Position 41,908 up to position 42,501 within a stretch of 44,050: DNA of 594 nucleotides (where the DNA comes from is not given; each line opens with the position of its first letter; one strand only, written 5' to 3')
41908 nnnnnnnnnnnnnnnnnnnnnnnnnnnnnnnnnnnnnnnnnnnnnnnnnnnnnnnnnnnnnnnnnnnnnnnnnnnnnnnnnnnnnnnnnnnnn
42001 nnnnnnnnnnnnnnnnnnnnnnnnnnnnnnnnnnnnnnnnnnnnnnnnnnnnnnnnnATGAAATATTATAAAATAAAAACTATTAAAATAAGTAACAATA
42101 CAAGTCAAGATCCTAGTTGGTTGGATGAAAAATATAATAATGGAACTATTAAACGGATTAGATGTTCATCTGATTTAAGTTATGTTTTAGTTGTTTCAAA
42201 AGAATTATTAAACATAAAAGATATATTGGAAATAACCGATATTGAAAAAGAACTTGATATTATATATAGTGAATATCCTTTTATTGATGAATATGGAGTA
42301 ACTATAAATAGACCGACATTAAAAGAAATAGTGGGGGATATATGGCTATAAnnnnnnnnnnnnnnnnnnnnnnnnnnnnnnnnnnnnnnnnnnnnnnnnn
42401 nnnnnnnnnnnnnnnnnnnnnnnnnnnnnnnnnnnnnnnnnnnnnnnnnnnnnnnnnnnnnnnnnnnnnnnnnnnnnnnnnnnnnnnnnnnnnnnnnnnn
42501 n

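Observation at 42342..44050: Junction-spanning fusion of a beta-helix/FN3/Ig fibre-like module to a neck (tail-completion-like) domain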

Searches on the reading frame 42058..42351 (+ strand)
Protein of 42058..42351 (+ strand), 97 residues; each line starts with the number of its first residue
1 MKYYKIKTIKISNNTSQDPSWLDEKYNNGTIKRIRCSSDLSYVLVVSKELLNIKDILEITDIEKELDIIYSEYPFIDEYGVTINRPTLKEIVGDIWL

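Call 5: search_protein_families(library=pfam, proteins=[window:42058-42351:+], max_evalue=0.1)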
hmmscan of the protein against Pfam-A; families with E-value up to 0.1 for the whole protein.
window:42058-42351:+ (97 aa): 0 families

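Call 6: search_protein_families(library=phrogs, proteins=[window:42058-42351:+], max_evalue=0.1)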
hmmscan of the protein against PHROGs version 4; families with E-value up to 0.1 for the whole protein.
window:42058-42351:+ (97 aa): 0 families

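Call 15: search_protein_families(library=phrogs, proteins=[window:42058-42348:+], max_evalue=10)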
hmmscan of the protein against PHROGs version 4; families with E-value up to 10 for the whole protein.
window:42058-42348:+ (97 aa): 2 families
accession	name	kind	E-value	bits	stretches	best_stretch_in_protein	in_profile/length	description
phrog_14308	-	unknown function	0.12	13.7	1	40-91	10-60/80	-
phrog_13199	-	unknown function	0.2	12.6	1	18-43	23-48/77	-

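Call 16: search_protein_families(library=pfam, proteins=[window:42058-42348:+], max_evalue=10)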
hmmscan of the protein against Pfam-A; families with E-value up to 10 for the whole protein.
window:42058-42348:+ (97 aa): 0 families
